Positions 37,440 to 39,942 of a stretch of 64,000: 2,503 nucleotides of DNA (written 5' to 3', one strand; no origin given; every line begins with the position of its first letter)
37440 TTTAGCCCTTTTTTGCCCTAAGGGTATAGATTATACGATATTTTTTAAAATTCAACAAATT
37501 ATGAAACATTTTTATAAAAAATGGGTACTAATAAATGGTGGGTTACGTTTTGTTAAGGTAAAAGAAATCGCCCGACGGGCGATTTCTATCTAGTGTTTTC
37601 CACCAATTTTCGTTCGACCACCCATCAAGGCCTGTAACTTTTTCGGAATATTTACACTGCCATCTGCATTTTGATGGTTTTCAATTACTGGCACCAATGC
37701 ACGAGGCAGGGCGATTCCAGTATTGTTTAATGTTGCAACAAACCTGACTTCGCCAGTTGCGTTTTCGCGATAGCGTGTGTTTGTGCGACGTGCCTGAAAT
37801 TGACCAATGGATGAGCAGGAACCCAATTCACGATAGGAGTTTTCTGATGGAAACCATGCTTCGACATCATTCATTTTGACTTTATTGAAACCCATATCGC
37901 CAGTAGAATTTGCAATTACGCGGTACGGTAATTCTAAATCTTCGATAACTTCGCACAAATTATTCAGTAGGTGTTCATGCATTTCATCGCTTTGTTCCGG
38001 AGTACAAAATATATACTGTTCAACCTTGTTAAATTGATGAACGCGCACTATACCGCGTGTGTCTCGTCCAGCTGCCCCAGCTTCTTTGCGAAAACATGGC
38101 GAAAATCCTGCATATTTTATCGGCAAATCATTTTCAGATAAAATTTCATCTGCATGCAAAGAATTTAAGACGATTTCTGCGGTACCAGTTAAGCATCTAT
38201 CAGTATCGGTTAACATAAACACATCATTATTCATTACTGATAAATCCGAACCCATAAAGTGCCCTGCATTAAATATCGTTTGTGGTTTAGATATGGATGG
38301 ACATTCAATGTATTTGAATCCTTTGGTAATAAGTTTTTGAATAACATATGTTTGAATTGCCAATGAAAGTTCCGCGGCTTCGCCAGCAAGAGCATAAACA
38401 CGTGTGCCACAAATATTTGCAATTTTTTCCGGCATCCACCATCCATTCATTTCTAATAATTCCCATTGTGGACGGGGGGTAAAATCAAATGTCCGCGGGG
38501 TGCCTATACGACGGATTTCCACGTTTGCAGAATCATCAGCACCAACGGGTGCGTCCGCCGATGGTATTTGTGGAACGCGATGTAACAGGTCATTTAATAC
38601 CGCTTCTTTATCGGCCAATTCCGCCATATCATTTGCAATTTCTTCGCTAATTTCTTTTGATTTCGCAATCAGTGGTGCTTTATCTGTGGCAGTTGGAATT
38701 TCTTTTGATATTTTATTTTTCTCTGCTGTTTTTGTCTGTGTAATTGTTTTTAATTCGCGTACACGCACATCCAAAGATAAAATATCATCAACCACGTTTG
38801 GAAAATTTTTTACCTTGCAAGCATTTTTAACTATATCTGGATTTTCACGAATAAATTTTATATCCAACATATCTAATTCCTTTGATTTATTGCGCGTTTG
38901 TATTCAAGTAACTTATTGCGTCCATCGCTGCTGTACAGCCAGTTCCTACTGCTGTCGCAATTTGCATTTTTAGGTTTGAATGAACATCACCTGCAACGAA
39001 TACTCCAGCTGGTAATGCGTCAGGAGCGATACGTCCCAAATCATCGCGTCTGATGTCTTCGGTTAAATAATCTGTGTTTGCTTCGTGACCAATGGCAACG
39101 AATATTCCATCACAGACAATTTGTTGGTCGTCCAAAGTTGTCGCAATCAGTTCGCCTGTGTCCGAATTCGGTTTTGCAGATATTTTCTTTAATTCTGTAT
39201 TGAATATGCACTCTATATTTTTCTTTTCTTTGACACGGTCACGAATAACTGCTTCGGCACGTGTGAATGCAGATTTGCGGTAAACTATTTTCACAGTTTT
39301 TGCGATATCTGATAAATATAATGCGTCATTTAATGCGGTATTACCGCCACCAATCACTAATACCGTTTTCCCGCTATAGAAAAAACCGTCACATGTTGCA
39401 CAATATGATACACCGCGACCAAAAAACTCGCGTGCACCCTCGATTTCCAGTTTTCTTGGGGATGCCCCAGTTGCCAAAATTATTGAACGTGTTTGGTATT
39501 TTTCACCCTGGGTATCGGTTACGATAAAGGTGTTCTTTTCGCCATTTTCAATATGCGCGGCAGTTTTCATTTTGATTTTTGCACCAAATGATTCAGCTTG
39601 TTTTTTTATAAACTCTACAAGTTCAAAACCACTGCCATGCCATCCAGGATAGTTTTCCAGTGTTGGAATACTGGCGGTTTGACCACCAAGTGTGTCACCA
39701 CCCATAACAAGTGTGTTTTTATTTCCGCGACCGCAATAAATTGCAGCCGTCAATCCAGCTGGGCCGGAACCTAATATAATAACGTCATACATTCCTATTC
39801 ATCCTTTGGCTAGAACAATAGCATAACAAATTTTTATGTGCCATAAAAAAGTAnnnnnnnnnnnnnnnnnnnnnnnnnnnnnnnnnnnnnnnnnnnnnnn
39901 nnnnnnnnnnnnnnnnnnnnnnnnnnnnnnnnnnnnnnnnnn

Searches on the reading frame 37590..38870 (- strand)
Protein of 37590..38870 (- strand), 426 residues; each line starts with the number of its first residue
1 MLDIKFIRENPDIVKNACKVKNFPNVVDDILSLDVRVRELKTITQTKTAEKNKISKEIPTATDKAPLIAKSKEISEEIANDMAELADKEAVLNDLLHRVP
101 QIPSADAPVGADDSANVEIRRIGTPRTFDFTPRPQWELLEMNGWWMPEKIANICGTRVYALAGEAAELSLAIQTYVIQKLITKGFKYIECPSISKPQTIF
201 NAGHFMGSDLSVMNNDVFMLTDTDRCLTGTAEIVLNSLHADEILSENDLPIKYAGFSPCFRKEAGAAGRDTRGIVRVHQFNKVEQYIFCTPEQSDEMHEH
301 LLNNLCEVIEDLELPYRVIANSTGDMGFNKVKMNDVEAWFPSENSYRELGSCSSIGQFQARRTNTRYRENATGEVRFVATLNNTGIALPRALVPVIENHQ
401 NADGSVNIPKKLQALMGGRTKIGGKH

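Call 21: search_protein_families(library=pfam, proteins=[window:37590-38870:-], max_evalue=0.00001)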
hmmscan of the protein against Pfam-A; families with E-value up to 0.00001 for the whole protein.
window:37590-38870:- (426 aa): 2 families
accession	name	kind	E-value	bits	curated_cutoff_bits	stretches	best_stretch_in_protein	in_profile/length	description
PF00587.30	tRNA-synt_2b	-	9.6e-36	123.9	29.3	1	224-399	10-179/179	tRNA synthetase class II core domain (G, H, P, S and T)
PF02403.27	Seryl_tRNA_N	-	2.3e-21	76.5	28.2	1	1-103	1-108/108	Seryl-tRNA synthetase N-terminal domain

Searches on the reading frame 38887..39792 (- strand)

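Call 21: search_protein_families(library=pfam, proteins=[window:38887-39792:-], max_evalue=0.00001)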
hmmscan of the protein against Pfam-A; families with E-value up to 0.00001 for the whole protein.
window:38887-39792:- (301 aa): 6 families
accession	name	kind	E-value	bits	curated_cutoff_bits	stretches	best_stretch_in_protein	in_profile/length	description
PF07992.20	Pyr_redox_2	-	5.1e-43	148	26.1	1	2-285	1-291/291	Pyridine nucleotide-disulphide oxidoreductase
PF13738.12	Pyr_redox_3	-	1.5e-20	74.1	30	1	53-247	78-279/305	Pyridine nucleotide-disulphide oxidoreductase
PF00070.33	Pyr_redox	-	1.3e-10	42.1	22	1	144-209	2-71/82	Pyridine nucleotide-disulphide oxidoreductase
PF03486.20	HI0933_like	-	1.4e-08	34.9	50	0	3-30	2-29/244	HI0933-like protein Rossmann domain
PF01266.30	DAO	-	1.7e-07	31.5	27.9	0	49-113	141-207/353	FAD dependent oxidoreductase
PF12831.13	FAD_oxidored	-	5.2e-06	26.4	27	0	3-66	1-72/416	FAD dependent oxidoreductase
